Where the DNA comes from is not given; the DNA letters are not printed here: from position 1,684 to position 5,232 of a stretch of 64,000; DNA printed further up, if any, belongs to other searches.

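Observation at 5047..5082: Conserved extreme C-terminal tail L-[PS]-P-P-x-L-G-G-[VL]-x-Q-Y-COOH on all three proteases: candidate new sorting/recognition signal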

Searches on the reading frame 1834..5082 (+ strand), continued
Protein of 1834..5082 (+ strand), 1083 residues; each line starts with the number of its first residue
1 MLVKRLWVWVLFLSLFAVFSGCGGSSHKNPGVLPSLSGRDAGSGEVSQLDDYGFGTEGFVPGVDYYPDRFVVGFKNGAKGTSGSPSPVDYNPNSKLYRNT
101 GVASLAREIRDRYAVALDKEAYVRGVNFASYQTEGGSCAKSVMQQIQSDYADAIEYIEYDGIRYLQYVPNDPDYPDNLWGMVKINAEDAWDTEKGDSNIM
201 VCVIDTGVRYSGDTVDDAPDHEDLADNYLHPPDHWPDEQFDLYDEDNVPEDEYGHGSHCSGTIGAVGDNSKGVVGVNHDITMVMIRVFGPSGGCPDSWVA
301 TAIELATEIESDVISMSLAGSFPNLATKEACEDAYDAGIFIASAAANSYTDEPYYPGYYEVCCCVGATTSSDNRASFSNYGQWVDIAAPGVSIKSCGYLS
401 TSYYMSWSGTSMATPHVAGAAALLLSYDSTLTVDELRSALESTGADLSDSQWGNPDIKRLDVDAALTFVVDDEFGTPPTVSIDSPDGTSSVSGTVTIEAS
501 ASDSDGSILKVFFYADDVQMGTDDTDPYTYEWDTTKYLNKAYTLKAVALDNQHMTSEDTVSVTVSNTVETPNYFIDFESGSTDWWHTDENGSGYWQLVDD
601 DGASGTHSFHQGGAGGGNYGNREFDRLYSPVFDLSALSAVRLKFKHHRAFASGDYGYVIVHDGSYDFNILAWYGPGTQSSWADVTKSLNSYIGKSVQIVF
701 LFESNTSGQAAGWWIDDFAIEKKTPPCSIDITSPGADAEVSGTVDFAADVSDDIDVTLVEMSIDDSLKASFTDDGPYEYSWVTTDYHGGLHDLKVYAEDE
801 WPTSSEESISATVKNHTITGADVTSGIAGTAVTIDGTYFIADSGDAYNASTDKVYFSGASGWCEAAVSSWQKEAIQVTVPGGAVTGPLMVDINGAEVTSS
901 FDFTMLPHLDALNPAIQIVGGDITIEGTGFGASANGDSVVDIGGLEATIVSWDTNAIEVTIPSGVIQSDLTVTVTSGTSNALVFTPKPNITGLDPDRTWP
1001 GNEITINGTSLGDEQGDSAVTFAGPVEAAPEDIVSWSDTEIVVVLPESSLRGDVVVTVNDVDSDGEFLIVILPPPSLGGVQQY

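Call 64: search_protein_families(library=pfam, proteins=[L068:10986-12551:+, L068:12663-14996:+], max_evalue=0.01)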
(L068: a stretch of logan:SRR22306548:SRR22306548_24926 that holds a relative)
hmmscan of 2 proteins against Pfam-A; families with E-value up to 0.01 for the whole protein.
L068:10986-12551:+ (522 aa): 2 families
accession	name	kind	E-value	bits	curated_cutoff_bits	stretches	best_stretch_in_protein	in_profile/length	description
PF01833.30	TIG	-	3.4e-28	97.9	20.9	3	254-336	1-81/84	IPT/TIG domain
PF20144.5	TIG_SUH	-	0.0045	17.6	24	0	425-497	2-65/94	TIG domain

L068:12663-14996:+ (778 aa): 0 families

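Call 69: find_encoding_contigs(protein=P0013, flank=10000, max_places=2)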
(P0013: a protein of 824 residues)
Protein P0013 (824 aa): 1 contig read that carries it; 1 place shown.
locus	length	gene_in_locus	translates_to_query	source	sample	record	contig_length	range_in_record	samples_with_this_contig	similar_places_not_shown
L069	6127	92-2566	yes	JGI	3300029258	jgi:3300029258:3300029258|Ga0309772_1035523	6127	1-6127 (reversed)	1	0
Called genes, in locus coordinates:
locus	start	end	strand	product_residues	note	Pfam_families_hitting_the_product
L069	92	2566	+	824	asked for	PF00082:Peptidase_S8, PF17957:Big_7, PF01833:TIG (weak)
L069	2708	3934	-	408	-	-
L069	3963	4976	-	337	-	PF20030:bpMoxR, PF07726:AAA_3, PF07728:AAA_5, PF17863:AAA_lid_2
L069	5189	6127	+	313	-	?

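Call 70: find_encoding_contigs(protein=P0005, flank=10000, max_places=2)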
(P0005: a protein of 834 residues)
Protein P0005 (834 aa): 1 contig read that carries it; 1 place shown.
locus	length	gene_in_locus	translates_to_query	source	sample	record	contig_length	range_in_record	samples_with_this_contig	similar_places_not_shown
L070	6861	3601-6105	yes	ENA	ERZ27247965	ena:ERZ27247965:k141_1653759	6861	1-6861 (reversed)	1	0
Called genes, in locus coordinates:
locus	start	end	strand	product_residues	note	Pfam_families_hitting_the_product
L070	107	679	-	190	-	PF13274:SocA_Panacea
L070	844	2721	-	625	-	PF01268:FTHFS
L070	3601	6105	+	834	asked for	PF00082:Peptidase_S8, PF17957:Big_7, PF01833:TIG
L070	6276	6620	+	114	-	-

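Call 71: find_encoding_contigs(protein=P0055, flank=10000, max_places=2)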
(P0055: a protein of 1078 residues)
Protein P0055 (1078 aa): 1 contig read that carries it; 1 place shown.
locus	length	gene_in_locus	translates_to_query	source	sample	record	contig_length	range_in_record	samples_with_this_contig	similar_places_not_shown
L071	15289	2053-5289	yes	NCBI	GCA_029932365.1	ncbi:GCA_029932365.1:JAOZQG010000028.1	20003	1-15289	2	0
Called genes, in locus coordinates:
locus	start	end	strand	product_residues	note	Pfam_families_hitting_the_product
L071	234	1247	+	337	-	PF01946:Thi4 (faint), PF00890:FAD_binding_2 (weak), PF01134:GIDA (faint), PF03486:HI0933_like (faint), PF07992:Pyr_redox_2, PF12831:FAD_oxidored (weak), PF13738:Pyr_redox_3, PF00070:Pyr_redox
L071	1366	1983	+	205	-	-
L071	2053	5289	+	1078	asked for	PF00082:Peptidase_S8, PF17957:Big_7 (faint), PF00404:Dockerin_1 (weak)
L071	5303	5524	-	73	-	PF07927:HicA_toxin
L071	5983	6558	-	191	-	PF06094:GGACT (weak), PF13772:AIG2_2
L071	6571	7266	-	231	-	-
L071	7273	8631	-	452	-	PF11638:DnaA_N (weak), PF00308:Bac_DnaA, PF08299:Bac_DnaA_C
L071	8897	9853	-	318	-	PF01370:Epimerase, PF02719:Polysacc_synt_2 (weak), PF04321:RmlD_sub_bind, PF16363:GDP_Man_Dehyd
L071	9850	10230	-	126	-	-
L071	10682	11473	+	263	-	PF04085:MreC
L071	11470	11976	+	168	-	-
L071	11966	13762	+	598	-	PF03717:PBP_dimer, PF00905:Transpeptidase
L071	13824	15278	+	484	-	PF01406:tRNA-synt_1e, PF01921:tRNA-synt_1f (faint), PF09334:tRNA-synt_1g (weak), PF09190:DALR_2, PF23493:CysS_C (weak)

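Call 75: predict_structure(alignment_id=A7)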
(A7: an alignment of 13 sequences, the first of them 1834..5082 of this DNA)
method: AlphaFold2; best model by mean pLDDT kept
length: 1083 residues; sequences in the alignment: 13
mean_pLDDT: 79.0   pTM: 0.53
mean pLDDT of the five models: 79.0, 78.1, 76.8, 73.7, 72.7
residues with pLDDT >= 90: 320; 70-90: 546; 50-70: 123; < 50: 94
segments of 3 or more residues with pLDDT < 50: 1-4, 18-52, 83-85, 167-192, 272-275, 348-351, 1075-1083
pLDDT, mean of each block of 10 residues (from residue 1): 56 60 29 24 26 54 82 84 56 84 88 89 91 83 81 85 61 27 36 68 88 64 75 88 88 79 63 55 87 88 95 90 86 93 70 71 82 59 77 71 71 85 84 87 77 73 76 79 87 92 87 80 88 86 88 84 84 79 73 69 62 55 73 83 88 79 62 81 84 84 64 85 84 90 92 84 92 84 89 90 85 92 89 92 80 90 92 93 90 91 91 89 91 85 91 91 88 91 91 90 92 86 86 91 90 89 90 57 29
secondary structure, 60 per line:
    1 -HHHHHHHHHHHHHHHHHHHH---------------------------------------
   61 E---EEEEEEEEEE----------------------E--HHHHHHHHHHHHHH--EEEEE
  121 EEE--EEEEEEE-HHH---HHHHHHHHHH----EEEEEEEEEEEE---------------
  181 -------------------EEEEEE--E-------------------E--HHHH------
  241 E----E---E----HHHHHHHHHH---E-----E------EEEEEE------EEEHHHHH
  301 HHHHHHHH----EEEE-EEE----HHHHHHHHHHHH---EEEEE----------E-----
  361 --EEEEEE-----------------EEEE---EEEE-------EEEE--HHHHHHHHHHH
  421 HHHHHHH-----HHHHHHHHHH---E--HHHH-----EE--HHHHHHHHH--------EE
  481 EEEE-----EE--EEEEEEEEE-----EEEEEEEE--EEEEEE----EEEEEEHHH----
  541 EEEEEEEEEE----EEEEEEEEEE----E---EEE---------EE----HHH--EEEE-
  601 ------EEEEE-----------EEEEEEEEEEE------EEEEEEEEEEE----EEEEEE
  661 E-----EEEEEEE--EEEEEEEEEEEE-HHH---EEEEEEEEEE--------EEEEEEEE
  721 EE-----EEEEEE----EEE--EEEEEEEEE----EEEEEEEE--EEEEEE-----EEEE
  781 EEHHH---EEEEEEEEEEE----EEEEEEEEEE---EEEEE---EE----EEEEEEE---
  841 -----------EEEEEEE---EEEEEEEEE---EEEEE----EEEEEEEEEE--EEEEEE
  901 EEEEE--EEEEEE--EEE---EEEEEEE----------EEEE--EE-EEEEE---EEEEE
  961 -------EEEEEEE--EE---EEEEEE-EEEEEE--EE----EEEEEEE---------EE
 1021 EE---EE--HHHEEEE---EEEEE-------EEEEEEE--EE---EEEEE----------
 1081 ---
elements in order (helices of 4 or more, strands of 3 or more residues): H2-21 E65-74 H100-113 E116-123 E126-132 H140-149 E154-165 E200-205 H231-234 H255-264 E281-286 E293-295 H296-308 E313-316 E318-320 H325-336 E340-344 E363-368 E386-389 E393-396 E404-407 H410-427 H433-442 H449-452 H462-470 E479-484 E494-502 E508-515 E518-523 E528-533 E541-550 E555-564 E573-575 E596-599 E607-611 E623-633 E640-650 E655-661 E667-673 E676-687 E695-704 E713-722 E728-733 E738-740 E743-751 E756-763 E766-771 E777-782 E789-799 E804-813 E817-821 E831-837 E852-858 E862-870 E874-878 E883-892 E895-905 E908-913 E916-918 E922-928 E939-942 E948-952 E956-960 E968-974 E982-987 E989-994 E1003-1009 E1019-1022 E1033-1036 E1040-1044 E1052-1058 E1066-1070

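Call 85: list_cluster_members(proteins=[P0004, P0005, P0013, P0032, P0057, P0152, P0178, P0183, P0190, P0191])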
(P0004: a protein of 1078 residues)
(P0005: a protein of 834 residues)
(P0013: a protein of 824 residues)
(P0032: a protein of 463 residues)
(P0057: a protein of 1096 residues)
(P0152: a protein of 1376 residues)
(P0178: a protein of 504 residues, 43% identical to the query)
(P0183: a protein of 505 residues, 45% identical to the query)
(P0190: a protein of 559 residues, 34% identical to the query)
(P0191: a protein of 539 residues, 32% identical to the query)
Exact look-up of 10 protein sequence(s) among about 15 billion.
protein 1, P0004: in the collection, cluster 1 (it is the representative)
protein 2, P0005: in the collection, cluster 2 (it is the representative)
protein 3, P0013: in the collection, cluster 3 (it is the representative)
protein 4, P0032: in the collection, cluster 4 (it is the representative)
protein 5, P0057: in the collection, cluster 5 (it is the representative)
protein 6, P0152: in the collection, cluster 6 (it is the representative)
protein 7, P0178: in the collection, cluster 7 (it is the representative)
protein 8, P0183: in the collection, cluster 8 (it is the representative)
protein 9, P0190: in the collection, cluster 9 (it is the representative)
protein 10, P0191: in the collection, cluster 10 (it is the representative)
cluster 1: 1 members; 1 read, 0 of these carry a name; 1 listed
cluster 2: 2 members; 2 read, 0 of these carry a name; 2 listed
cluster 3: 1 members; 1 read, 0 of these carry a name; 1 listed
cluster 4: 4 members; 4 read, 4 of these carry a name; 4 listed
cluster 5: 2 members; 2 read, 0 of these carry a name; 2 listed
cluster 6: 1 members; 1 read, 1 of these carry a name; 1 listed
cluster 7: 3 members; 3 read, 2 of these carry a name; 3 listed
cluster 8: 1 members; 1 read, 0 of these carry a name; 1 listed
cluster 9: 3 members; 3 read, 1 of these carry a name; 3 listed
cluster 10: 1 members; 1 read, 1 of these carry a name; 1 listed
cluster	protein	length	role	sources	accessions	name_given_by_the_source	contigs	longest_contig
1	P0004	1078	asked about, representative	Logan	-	-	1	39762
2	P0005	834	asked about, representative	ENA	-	-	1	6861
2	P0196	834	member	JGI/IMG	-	-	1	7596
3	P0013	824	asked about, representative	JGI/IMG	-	-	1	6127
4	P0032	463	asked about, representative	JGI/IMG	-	hypothetical protein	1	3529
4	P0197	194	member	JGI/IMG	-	hypothetical protein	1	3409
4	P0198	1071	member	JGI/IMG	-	thermitase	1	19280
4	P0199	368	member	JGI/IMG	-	hypothetical protein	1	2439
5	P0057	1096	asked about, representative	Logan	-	-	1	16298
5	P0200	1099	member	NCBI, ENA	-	-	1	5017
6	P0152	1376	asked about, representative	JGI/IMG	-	subtilisin family serine protease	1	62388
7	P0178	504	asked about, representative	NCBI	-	-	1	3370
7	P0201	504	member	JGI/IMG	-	hypothetical protein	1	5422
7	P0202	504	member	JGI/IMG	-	hypothetical protein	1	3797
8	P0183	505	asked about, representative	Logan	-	-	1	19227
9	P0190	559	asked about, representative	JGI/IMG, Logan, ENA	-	-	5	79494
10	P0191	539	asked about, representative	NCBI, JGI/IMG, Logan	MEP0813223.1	MAG: IPT/TIG domain-containing protein [bacterium] | hypothetical protein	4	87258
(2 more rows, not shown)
